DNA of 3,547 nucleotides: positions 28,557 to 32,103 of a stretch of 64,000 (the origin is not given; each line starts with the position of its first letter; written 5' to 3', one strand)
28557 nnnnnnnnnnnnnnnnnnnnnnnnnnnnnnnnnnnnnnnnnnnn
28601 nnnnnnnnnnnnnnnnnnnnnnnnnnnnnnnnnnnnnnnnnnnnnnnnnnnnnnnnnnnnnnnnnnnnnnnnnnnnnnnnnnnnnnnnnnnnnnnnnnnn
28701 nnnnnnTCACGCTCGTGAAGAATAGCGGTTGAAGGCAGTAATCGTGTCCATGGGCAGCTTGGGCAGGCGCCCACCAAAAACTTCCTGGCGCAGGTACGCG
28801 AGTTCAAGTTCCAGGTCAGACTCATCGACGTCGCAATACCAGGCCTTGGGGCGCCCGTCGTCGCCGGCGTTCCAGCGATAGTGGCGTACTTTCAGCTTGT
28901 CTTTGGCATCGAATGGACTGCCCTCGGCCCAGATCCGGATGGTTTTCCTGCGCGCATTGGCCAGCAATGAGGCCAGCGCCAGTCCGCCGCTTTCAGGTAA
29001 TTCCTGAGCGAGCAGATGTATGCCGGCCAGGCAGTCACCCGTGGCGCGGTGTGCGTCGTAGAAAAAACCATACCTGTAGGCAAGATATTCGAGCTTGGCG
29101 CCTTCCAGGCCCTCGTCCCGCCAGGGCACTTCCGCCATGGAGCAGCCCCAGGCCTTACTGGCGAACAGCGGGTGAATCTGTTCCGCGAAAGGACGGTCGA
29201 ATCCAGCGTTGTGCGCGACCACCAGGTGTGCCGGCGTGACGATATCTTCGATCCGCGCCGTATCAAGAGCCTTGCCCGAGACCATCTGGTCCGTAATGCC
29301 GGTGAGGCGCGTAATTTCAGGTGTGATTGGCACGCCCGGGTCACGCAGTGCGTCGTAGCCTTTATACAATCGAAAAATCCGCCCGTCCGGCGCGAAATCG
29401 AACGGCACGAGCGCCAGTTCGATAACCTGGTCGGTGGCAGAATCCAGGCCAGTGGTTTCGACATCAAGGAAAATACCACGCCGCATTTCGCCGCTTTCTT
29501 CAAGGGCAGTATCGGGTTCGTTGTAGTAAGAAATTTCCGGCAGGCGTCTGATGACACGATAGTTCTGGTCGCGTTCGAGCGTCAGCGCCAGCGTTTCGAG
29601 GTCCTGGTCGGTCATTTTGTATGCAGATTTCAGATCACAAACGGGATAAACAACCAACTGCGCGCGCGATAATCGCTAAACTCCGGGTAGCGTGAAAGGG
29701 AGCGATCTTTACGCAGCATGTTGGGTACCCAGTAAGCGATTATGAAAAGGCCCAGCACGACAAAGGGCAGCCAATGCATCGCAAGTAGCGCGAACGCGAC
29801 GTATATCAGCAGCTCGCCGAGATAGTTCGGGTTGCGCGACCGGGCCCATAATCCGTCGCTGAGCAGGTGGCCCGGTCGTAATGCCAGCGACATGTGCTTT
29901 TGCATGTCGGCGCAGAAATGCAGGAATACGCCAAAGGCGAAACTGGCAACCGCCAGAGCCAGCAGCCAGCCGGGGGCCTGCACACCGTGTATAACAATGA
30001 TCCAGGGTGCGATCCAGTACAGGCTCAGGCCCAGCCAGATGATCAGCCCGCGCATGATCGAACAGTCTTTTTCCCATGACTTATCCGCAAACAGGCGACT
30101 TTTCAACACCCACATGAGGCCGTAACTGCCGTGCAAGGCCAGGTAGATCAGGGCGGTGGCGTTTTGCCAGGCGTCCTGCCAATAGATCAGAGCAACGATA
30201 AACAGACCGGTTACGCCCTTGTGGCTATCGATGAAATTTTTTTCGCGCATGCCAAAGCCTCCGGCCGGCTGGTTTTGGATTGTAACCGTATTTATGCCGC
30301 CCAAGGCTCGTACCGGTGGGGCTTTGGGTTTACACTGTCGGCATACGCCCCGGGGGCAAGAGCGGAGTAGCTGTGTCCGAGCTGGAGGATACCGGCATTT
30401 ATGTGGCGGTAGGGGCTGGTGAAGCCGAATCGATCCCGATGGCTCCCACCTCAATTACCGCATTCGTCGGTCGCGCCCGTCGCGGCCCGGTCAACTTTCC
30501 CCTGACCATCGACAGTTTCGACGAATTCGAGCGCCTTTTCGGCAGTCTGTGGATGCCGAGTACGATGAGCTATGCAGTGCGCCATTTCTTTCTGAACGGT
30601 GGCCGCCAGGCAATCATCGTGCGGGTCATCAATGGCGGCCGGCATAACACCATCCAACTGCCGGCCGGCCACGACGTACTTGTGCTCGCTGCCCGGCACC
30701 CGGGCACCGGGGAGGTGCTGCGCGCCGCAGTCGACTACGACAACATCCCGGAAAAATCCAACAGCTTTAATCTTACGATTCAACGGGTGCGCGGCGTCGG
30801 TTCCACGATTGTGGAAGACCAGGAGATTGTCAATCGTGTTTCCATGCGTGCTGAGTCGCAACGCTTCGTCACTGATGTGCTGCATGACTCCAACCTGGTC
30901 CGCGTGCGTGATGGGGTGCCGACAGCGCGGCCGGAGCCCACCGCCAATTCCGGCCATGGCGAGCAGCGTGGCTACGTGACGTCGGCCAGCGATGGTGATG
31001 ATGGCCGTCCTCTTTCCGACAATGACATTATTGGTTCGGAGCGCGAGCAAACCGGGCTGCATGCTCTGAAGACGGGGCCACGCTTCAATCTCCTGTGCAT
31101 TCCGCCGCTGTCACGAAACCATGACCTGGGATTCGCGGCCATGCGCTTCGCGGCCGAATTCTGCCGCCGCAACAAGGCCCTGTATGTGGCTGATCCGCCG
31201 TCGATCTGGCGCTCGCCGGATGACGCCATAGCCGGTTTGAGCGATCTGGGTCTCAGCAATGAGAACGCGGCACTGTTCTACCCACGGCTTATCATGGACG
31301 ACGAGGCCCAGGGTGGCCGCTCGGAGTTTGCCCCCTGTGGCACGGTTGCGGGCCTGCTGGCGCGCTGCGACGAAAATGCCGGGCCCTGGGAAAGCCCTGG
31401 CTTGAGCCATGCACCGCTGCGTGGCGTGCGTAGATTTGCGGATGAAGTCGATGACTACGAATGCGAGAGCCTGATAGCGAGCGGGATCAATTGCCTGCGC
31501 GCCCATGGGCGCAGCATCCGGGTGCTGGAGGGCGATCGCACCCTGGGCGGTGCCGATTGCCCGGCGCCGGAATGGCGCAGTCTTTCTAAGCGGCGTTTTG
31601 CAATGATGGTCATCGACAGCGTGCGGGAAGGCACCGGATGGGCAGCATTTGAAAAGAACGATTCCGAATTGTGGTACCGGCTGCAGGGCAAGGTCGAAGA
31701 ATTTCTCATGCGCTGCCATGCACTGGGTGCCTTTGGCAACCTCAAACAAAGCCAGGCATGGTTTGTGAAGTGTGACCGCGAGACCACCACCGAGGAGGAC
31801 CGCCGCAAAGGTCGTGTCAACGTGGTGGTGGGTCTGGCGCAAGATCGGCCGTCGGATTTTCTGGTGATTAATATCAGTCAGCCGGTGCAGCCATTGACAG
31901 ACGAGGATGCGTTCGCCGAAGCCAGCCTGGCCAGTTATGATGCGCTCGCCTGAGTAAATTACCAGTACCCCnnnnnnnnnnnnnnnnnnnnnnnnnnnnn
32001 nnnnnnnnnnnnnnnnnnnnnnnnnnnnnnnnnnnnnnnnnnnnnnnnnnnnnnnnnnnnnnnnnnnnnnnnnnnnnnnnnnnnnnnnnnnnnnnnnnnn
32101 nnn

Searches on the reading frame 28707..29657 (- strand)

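Call 52: search_protein_families(library=pfam, proteins=[window:28707-29657:-], max_evalue=0.00001)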
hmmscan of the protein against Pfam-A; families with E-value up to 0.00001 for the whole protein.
window:28707-29657:- (316 aa): 1 family
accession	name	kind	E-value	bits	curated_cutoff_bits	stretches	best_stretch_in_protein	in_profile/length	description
PF00929.31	RNase_T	-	1.2e-13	52.4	24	1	62-213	1-161/164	Exonuclease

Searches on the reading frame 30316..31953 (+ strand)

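Call 53: search_protein_families(library=pfam, proteins=[window:30316-31953:+], max_evalue=0.00001)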
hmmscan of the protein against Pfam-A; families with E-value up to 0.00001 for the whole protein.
window:30316-31953:+ (545 aa): 1 family
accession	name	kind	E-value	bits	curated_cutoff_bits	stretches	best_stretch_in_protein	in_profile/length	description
PF04984.19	Phage_sheath_1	-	8.7e-08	32.6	31.4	1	339-409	99-167/168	Phage tail sheath protein subtilisin-like domain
